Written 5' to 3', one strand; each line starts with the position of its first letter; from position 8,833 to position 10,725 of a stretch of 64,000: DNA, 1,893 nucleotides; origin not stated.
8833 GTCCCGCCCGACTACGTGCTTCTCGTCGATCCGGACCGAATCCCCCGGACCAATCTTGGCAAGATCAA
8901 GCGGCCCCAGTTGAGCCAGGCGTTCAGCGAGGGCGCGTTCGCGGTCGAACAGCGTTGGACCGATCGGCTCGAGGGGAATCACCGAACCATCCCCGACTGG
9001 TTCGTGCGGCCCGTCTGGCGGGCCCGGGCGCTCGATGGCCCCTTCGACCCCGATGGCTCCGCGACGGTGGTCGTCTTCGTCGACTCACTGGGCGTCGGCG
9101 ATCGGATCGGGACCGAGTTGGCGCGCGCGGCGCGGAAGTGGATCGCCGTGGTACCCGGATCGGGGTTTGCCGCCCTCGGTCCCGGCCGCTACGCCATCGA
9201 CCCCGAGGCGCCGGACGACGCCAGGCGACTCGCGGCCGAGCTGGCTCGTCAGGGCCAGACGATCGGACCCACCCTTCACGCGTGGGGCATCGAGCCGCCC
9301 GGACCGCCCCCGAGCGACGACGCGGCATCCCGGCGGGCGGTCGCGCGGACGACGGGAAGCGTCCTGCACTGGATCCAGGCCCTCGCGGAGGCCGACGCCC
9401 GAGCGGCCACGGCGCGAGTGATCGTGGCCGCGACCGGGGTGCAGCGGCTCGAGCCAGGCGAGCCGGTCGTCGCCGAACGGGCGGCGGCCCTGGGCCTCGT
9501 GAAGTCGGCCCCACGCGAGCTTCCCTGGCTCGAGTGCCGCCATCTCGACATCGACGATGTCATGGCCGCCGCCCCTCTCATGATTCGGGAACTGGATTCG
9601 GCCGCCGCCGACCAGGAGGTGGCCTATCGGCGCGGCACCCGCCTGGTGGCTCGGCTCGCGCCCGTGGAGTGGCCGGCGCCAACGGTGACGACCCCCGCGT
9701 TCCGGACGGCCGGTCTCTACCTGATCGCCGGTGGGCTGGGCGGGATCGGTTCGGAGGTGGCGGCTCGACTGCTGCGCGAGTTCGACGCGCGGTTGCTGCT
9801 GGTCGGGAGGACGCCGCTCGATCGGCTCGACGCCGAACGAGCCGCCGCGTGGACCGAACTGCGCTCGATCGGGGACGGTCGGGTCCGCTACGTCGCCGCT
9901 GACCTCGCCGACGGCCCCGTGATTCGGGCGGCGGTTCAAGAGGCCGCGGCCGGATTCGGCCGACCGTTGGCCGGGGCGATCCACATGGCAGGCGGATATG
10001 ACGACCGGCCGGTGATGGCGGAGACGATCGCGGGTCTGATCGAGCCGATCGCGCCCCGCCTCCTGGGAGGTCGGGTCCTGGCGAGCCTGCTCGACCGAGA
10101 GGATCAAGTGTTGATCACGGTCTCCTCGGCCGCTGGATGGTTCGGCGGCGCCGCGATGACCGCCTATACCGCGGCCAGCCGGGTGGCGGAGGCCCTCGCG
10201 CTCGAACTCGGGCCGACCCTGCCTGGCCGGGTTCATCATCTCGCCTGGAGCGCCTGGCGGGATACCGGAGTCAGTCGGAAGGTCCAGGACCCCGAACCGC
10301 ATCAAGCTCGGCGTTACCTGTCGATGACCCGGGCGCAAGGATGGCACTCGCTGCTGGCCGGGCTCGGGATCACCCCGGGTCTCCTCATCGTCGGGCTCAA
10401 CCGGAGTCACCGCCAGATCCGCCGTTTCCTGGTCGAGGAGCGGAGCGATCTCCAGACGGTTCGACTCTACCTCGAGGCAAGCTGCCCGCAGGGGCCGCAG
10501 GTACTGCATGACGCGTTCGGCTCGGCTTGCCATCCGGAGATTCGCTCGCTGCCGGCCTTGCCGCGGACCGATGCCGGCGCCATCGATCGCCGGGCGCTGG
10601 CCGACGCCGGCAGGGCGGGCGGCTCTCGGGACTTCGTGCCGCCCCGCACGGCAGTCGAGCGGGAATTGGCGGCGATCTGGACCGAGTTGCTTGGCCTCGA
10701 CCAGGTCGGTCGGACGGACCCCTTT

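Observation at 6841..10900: Unusual loading module: FAAL-like ligase followed by a full PKS-type KR region whose catalytic Lys and Asn are replaced, then ACP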

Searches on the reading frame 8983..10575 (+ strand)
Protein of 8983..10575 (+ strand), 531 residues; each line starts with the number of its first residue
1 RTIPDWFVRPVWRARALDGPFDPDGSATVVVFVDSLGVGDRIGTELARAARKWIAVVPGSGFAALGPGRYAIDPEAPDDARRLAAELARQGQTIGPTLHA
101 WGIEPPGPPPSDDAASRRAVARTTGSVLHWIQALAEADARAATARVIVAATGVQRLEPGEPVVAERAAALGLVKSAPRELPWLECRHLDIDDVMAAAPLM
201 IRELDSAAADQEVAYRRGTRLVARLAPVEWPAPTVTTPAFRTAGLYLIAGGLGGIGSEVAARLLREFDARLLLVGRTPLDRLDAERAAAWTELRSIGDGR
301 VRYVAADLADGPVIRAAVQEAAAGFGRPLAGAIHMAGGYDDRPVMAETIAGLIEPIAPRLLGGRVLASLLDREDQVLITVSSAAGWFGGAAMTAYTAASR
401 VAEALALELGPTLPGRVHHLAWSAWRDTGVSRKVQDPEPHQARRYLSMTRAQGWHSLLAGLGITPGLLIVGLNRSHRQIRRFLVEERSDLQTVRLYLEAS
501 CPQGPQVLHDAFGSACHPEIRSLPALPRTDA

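Call 7: find_homologous_proteins(query=window:8983-10575:+, max_evalue=1e-10)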
Query window:8983-10575:+ (531 aa): 3 proteins with E <= 1e-10 among 8000 candidates.
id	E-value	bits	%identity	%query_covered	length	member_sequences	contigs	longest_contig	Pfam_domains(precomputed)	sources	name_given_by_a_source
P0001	3.5e-29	120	28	77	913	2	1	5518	PF08659.17,PF21394.4,PF21089.4,PF00550.32,PF13561.13,PF14765.13,PF00106.32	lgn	-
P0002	3.5e-18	84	36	35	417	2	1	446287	PF21394.4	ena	-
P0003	8.4e-11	60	32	55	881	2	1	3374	PF08659.17,PF16363.12,PF00550.32,PF13561.13,PF00106.32,PF22953.4,PF00698.27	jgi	jgi:acyl transferase domain-containing protein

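Call 9: find_related_loci(query=window:8983-10575:+, collection=genome_contigs, flank=10000)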
Query window:8983-10575:+ (531 aa) in genome_contigs; peptide patterns used: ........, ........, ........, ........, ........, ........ (x = any residue, [..] = any of these).
66 stretches matched a pattern, but none encodes a relative of the query by tblastn (E <= 1e-3).

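Call 10: search_solved_structures(query=window:8983-10575:+, max_evalue=0.001, show_alignments=4)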
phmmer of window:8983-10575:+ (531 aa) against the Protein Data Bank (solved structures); distinct sequences matched with E-value up to 0.001: 4.
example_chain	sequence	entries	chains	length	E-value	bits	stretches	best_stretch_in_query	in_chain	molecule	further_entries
6ulw_A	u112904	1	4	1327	1.9e-41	146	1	2-495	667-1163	Amino acid adenylation domain-containing protein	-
4j1q_A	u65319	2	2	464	3.3e-15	59.4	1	153-435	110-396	Polyketide synthase PksJ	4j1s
5d2e_A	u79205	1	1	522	9e-12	48.1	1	241-429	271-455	MlnE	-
5ktk_A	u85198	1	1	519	1.7e-07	34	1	128-455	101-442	Polyketide synthase PksJ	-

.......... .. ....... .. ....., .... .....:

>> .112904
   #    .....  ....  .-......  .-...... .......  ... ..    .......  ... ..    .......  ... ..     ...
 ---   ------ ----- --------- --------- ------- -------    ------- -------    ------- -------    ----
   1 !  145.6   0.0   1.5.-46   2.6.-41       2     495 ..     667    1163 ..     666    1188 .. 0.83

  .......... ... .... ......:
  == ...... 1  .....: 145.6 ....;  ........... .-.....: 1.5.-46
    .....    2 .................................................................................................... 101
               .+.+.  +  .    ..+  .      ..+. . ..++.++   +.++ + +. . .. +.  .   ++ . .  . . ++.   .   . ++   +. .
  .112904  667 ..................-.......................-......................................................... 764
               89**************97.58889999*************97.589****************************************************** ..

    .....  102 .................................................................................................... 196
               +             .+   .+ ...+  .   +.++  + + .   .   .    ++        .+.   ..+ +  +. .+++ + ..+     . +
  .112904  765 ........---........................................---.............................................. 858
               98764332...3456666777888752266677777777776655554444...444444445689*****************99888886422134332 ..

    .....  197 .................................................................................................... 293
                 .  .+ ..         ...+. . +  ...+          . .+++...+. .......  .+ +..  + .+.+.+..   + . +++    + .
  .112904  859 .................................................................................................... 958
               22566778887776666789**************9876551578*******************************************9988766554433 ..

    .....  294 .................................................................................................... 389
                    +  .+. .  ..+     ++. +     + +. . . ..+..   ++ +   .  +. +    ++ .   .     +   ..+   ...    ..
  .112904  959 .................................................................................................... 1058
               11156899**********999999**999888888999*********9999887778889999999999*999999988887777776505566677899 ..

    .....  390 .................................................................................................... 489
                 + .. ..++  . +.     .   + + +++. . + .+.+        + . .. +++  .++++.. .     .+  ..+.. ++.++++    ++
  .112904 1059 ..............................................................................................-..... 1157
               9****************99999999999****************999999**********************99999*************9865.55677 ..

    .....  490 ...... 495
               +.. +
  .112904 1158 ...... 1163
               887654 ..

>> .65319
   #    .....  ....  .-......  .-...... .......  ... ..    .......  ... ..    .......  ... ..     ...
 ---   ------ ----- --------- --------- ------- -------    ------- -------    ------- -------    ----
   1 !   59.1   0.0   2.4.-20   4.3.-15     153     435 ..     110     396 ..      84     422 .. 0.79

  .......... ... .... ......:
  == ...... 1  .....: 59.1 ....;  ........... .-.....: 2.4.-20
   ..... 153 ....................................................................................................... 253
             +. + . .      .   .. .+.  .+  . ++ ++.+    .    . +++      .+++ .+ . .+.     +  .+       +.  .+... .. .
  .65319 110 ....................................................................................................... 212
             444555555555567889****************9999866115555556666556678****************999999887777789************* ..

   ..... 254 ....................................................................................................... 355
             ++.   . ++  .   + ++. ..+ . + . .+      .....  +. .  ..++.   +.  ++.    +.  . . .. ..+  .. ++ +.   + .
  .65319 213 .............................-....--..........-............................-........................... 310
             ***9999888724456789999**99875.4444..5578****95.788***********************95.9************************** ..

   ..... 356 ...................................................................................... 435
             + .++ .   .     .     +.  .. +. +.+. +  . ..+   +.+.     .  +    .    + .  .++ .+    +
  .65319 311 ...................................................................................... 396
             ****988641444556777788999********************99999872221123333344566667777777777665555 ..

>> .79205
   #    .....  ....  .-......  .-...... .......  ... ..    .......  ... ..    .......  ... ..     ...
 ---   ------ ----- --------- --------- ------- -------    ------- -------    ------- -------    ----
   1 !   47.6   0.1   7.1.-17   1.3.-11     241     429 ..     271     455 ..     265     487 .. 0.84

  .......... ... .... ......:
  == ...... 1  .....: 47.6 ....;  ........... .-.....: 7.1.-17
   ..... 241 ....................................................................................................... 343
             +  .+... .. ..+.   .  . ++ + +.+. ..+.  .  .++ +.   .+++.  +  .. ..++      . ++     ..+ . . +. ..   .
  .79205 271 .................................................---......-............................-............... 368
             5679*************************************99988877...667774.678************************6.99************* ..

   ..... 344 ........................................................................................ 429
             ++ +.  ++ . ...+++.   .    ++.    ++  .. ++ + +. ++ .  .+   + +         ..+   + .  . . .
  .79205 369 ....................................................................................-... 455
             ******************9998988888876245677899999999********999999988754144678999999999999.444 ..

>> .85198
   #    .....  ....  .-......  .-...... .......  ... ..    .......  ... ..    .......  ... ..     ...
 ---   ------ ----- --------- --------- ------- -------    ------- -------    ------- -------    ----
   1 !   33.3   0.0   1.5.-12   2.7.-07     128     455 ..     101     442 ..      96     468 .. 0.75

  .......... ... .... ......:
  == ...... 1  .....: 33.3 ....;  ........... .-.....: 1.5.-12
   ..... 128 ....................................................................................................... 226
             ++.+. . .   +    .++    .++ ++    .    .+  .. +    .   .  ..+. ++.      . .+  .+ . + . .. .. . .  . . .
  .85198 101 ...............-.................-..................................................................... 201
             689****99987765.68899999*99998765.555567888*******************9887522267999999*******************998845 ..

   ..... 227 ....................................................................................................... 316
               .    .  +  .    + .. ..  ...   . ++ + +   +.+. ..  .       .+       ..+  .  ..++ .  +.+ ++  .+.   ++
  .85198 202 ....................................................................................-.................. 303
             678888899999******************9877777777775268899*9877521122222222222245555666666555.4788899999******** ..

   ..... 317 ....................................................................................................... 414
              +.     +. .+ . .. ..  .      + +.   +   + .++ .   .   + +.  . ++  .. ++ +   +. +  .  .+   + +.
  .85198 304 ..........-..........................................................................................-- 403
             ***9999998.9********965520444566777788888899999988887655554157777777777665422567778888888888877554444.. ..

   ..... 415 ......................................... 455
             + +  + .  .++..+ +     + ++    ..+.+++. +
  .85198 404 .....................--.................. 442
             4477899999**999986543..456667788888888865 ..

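Call 20: search_protein_representatives(protein=window:8983-10575:+)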
Query: 531 residues. Proteins with E-value up to 0.001 (for the whole library): 16375; up to 1e-10: 9606; up to 1e-30: 1191. The best 150 are listed.
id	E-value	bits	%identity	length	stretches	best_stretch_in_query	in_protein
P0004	3.0e-112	392.9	27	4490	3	3-528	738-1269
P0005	5.3e-108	378.9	27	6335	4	3-427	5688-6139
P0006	6.3e-100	352.2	32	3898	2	2-499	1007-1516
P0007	1.2e-98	348.0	32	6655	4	3-452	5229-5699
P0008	3.7e-97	343.1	28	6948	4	7-430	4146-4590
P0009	5.3e-97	342.6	30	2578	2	3-501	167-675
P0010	1.1e-89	318.4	32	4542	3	3-407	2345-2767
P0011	6.8e-89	315.8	32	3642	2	2-529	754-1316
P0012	2.2e-88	314.1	28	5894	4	7-467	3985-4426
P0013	5.9e-85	302.9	38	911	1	2-529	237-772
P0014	6.8e-85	302.6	31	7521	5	123-432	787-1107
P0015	3.1e-84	300.5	33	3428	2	1-505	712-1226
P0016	6.7e-83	296.1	31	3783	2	2-530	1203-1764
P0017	3.4e-82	293.7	29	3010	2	3-501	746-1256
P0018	2.0e-81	291.2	27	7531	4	128-461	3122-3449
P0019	3.6e-80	287.1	40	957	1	2-531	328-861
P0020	1.0e-79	285.6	37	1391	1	2-529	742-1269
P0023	1.2e-78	282.0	37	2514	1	2-530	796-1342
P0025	1.1e-76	275.6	39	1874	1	2-531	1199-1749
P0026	1.4e-75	271.9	38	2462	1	2-529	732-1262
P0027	5.0e-75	270.1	38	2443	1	1-491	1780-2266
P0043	1.8e-70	255.1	36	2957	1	2-500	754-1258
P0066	6.0e-68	246.7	34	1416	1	2-526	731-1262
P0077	8.2e-67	243.0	34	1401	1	2-528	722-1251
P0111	3.6e-64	234.3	33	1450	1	2-529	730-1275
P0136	1.2e-62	229.2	38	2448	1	2-530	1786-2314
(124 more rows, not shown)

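Call 24: search_protein_families(library=pfam, proteins=[P0027, P0066, P0077, P0111, P0136], max_evalue=0.00001)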
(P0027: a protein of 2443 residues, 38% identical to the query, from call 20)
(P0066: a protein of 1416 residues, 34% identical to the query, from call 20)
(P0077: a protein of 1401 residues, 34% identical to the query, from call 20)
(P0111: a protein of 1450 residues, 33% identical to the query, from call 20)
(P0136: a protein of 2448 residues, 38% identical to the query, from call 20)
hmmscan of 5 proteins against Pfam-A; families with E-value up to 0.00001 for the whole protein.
P0027 (2443 aa): 6 families
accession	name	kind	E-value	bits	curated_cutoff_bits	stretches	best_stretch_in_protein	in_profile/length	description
PF00501.34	AMP-binding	-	2.1e-117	392.6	29.9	2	14-350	1-384/384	AMP-binding enzyme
PF00668.25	Condensation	-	4.9e-94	316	30.6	1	596-1031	5-445/456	Condensation domain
PF08659.16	KR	-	1.3e-30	107.1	22.6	1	2015-2201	1-179/180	KR domain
PF00550.31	PP-binding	-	1.7e-30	105.5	20.8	2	2339-2403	1-67/67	Phosphopantetheine attachment site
PF13193.12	AMP-binding_C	-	4.9e-26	91.9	24.5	1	407-482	1-76/76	AMP-binding enzyme C-terminal domain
PF21394.3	Beta-ketacyl_N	-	2.8e-06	27.5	26.9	1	1825-1961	21-155/170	Beta-ketoacyl synthase-like, N-terminal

P0066 (1416 aa): 6 families
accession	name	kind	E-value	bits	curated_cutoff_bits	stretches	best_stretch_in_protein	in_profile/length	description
PF00501.34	AMP-binding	-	9.6e-55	186.4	29.9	1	203-568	10-384/384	AMP-binding enzyme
PF08659.16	KR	-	2.7e-29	102.8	22.6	1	977-1155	4-179/180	KR domain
PF21394.3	Beta-ketacyl_N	-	7.9e-19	68.3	26.9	1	759-923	4-156/170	Beta-ketoacyl synthase-like, N-terminal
PF00550.31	PP-binding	-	1.6e-14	54.4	20.8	1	1299-1361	2-66/67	Phosphopantetheine attachment site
PF00106.31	adh_short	-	2.4e-11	43.9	26.6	1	976-1138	3-163/195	short chain dehydrogenase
PF13193.12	AMP-binding_C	-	2.4e-08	35.2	24.5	1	11-81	3-75/76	AMP-binding enzyme C-terminal domain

P0077 (1401 aa): 8 families
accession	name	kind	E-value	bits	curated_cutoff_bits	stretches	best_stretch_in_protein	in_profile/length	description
PF00501.34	AMP-binding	-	1.5e-52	179.1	29.9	1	205-560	20-384/384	AMP-binding enzyme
PF08659.16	KR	-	5.1e-35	121.4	22.6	1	964-1144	3-180/180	KR domain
PF00106.31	adh_short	-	4.2e-19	69.2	26.6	1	963-1127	2-164/195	short chain dehydrogenase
PF00550.31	PP-binding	-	7.2e-13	49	20.8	1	1286-1346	2-64/67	Phosphopantetheine attachment site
PF21394.3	Beta-ketacyl_N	-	1.1e-12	48.3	26.9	1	747-900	2-148/170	Beta-ketoacyl synthase-like, N-terminal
PF13193.12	AMP-binding_C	-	2.1e-08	35.4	24.5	1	9-78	2-73/76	AMP-binding enzyme C-terminal domain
PF01370.27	Epimerase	-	1.3e-07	31.8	20.9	0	964-1105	1-120/240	NAD dependent epimerase/dehydratase family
PF16363.11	GDP_Man_Dehyd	-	2.6e-07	30.9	27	1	965-1064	1-95/332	GDP-mannose 4,6 dehydratase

P0111 (1450 aa): 5 families
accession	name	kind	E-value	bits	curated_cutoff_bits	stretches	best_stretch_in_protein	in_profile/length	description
PF00501.34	AMP-binding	-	1.8e-56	192.1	29.9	1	202-567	16-384/384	AMP-binding enzyme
PF08659.16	KR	-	1.5e-37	129.7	22.6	1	973-1167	1-180/180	KR domain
PF00550.31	PP-binding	-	7.2e-12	45.8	20.8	1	1309-1369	2-64/67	Phosphopantetheine attachment site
PF21394.3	Beta-ketacyl_N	-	1.6e-09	38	26.9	1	768-918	10-154/170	Beta-ketoacyl synthase-like, N-terminal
PF00106.31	adh_short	-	8.2e-08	32.4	26.6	1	977-1145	5-159/195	short chain dehydrogenase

P0136 (2448 aa): 8 families
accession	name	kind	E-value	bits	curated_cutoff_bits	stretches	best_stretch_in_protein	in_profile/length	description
PF00501.34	AMP-binding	-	5e-138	460.5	29.9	2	9-358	1-384/384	AMP-binding enzyme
PF00668.25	Condensation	-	6.4e-86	289.3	30.6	1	608-1047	5-453/456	Condensation domain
PF08659.16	KR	-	1.2e-36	126.8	22.6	1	2022-2208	1-179/180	KR domain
PF00550.31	PP-binding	-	2.4e-29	101.8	20.8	2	2347-2410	2-67/67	Phosphopantetheine attachment site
PF13193.12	AMP-binding_C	-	2.1e-16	61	24.5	1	417-492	1-76/76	AMP-binding enzyme C-terminal domain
PF13561.12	adh_short_C2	-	2.9e-11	43.8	27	1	2080-2189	45-155/236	Enoyl-(Acyl carrier protein) reductase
PF00106.31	adh_short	-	1.3e-10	41.5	26.6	1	2025-2192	4-164/195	short chain dehydrogenase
PF21394.3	Beta-ketacyl_N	-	1.6e-06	28.3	26.9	1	1830-1968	21-155/170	Beta-ketoacyl synthase-like, N-terminal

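Call 25: list_cluster_members(proteins=[P0027, P0066, P0077, P0111, P0136, P0019, P0020, P0023, P0025, P0026])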
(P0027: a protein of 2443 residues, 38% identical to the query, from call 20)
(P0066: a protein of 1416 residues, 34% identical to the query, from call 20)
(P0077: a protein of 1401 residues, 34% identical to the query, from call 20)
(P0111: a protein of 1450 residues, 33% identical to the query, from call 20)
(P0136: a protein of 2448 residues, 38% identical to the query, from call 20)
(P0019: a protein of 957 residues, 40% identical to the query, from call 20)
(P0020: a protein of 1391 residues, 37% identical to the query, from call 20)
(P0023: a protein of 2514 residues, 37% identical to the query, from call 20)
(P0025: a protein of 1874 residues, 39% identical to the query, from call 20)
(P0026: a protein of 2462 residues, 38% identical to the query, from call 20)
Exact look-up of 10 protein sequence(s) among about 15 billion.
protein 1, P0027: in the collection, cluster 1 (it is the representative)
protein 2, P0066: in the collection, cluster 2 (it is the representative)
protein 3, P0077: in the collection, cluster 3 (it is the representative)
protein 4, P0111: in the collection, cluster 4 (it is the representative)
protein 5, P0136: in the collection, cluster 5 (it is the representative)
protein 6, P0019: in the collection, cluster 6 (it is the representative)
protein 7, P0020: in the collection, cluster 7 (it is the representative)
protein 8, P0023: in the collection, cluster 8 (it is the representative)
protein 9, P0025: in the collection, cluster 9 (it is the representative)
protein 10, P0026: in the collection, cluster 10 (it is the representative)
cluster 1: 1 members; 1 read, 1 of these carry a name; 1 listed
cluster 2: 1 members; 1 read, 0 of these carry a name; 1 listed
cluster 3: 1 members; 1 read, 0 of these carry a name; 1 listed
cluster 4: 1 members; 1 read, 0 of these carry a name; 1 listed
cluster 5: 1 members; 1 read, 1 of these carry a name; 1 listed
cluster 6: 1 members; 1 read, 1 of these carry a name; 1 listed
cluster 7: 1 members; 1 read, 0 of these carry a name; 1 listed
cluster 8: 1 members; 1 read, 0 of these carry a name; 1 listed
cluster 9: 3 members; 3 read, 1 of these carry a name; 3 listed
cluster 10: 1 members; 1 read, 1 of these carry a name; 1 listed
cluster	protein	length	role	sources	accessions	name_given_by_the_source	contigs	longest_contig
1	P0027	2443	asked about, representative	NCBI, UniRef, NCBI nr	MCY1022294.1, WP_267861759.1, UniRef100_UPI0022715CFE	non-ribosomal peptide synthetase [Pyxidicoccus sp. MSG2] | non-ribosomal peptide synthetase n=1 Tax=Pyxidicoccus sp. MSG2 TaxID=2996790 ...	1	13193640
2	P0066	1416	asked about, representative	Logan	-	-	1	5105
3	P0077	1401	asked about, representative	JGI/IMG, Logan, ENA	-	-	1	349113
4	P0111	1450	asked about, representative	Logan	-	-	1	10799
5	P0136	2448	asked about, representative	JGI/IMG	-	amino acid adenylation domain-containing protein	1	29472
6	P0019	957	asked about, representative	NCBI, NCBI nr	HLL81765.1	MAG TPA: SDR family NAD(P)-dependent oxidoreductase, partial [Longimicrobium sp.] | SDR family NAD(P)-dependent oxidoreductase [Longimicrobium sp.]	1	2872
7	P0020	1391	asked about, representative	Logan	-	-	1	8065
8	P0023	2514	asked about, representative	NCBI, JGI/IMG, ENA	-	-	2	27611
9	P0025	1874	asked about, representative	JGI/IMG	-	-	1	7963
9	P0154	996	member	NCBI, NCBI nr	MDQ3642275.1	MAG: AMP-binding protein, partial [Actinomycetota bacterium] | AMP-binding protein [Actinomycetota bacterium]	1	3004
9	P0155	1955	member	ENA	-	-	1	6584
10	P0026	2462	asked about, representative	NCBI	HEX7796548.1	MAG TPA: amino acid adenylation domain-containing protein [Vicinamibacterales bacterium]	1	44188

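Call 32: find_homologous_proteins(query=A1, max_evalue=1e-40)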
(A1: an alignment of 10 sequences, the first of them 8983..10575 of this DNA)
Query A1 (10 sequences) (531 aa, profile of the alignment): 4 proteins with E <= 1e-40 among 8000 candidates.
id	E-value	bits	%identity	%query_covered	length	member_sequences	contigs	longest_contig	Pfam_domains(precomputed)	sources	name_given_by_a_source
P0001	3.6e-91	325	28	77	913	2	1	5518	PF08659.17,PF21394.4,PF21089.4,PF00550.32,PF13561.13,PF14765.13,PF00106.32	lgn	-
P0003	1.2e-44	171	32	55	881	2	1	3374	PF08659.17,PF16363.12,PF00550.32,PF13561.13,PF00106.32,PF22953.4,PF00698.27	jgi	jgi:acyl transferase domain-containing protein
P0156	8.2e-42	162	33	31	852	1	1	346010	PF08659.17,PF00550.32,PF13561.13,PF18369.7,PF00106.32,PF22953.4,PF00698.27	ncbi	ncbi:SDR family NAD(P)-dependent oxidoreductase, partial [Streptomyces polygonati]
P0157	8.8e-41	158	29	40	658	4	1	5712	PF08659.17,PF00107.33,PF00550.32,PF13561.13,PF00106.32,PF03435.25,PF13602.13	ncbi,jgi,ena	jgi:myxalamid-type polyketide synthase MxaB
